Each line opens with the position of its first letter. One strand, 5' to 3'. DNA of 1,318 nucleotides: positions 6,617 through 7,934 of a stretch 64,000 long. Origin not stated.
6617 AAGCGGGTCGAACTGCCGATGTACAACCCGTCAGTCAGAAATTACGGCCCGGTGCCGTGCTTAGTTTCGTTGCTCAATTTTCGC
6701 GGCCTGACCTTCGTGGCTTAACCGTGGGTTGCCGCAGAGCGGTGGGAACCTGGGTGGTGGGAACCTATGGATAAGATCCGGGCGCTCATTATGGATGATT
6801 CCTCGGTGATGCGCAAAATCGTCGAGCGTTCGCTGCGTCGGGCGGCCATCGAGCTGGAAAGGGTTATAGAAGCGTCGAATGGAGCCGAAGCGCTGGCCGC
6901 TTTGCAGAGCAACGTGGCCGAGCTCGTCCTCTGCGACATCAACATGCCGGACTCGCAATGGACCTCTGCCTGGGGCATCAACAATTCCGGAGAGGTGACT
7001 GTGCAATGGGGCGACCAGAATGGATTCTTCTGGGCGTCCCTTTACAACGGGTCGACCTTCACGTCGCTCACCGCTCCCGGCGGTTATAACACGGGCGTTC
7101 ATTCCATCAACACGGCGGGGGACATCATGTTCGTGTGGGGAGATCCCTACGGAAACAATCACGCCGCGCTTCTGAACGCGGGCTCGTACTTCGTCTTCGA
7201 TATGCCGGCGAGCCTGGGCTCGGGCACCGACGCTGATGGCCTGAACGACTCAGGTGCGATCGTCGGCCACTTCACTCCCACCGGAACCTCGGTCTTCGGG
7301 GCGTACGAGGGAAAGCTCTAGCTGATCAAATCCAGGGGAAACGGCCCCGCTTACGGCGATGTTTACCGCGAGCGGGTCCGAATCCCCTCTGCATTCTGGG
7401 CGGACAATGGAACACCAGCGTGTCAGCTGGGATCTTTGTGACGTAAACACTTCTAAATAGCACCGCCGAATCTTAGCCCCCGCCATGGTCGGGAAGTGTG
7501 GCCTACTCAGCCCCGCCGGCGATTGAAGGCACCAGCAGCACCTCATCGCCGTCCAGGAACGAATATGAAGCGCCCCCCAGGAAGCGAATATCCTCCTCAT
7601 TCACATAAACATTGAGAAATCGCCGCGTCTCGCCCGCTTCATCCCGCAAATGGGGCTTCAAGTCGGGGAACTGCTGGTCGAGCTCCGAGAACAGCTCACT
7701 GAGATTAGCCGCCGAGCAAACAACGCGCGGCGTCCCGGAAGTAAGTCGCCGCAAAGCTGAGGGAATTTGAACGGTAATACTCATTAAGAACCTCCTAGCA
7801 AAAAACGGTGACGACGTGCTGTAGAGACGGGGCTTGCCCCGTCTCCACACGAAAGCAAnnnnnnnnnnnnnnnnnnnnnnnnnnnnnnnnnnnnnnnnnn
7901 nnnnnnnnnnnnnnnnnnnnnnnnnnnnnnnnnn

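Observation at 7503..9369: SAM-I riboswitch in front of a zinc-ribbon ThrC-like enzyme plus a MoaD-like sulfur carrier: probable non-canonical homocysteine/methionine synthesis module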

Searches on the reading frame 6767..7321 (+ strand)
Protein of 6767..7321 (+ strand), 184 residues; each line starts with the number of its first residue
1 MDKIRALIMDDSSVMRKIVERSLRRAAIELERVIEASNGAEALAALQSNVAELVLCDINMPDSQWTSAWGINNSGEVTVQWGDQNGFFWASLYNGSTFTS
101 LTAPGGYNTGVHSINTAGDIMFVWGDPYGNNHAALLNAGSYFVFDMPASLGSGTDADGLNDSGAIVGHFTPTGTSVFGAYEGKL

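Call 18: search_protein_families(library=pfam, proteins=[window:6767-7321:+], max_evalue=0.001)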
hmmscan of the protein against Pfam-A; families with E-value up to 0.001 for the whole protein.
window:6767-7321:+ (184 aa): 1 family
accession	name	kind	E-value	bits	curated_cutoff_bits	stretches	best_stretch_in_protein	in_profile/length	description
PF00072.30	Response_reg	-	6.4e-09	36.4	30.2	1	7-62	2-54/111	Response regulator receiver domain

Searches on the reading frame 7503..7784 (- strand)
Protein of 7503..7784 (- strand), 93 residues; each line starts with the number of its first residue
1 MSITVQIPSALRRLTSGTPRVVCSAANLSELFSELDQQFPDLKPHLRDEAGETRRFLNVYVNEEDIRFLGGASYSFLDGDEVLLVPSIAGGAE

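Call 4: search_protein_families(library=pfam, proteins=[window:7503-7784:-], max_evalue=0.01)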
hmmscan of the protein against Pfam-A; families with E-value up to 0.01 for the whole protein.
window:7503-7784:- (93 aa): 1 family
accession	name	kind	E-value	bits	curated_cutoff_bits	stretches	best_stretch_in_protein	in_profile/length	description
PF02597.26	ThiS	-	1.7e-11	44.9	22.5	1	5-91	1-76/76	ThiS family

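Call 5: search_protein_families(library=ncbifam, proteins=[window:7503-7784:-], max_evalue=0.01)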
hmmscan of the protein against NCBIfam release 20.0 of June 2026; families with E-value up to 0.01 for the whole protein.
window:7503-7784:- (93 aa): 2 families
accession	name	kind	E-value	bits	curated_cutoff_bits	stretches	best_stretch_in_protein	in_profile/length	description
TIGR01687.1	moaD_arch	subfamily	1.5e-08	35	49.5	1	4-91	2-88/88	MoaD family protein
NF041918.1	SAMP1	equivalog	1.7e-08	34.9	60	1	23-91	23-91/91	ubiquitin-like small modifier protein 1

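Call 15: search_solved_structures(query=window:7503-7784:-, max_evalue=0.01, show_alignments=3)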
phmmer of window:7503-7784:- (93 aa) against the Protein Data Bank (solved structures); distinct sequences matched with E-value up to 0.01: 6.
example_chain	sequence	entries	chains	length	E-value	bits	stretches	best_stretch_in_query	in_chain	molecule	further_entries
3dwg_C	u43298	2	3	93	1.7e-17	66.7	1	1-91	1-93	9.5 kDa culture filtrate antigen cfp10A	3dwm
4n6e_B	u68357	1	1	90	9.5e-16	61.1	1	1-91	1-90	ThiS/MoaD family protein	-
2l52_A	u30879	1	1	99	0.00024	24.7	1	9-91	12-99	METHANOSARCINA ACETIVORANS SAMP1 HOMOLOG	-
2k9x_A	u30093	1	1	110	0.00058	23.5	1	20-93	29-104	Uncharacterized protein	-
1v8c_A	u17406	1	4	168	0.00059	23.5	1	11-92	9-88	MoaD related protein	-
2m19_A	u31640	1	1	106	0.0057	20.3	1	26-91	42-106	Molybdopterin converting factor subunit 1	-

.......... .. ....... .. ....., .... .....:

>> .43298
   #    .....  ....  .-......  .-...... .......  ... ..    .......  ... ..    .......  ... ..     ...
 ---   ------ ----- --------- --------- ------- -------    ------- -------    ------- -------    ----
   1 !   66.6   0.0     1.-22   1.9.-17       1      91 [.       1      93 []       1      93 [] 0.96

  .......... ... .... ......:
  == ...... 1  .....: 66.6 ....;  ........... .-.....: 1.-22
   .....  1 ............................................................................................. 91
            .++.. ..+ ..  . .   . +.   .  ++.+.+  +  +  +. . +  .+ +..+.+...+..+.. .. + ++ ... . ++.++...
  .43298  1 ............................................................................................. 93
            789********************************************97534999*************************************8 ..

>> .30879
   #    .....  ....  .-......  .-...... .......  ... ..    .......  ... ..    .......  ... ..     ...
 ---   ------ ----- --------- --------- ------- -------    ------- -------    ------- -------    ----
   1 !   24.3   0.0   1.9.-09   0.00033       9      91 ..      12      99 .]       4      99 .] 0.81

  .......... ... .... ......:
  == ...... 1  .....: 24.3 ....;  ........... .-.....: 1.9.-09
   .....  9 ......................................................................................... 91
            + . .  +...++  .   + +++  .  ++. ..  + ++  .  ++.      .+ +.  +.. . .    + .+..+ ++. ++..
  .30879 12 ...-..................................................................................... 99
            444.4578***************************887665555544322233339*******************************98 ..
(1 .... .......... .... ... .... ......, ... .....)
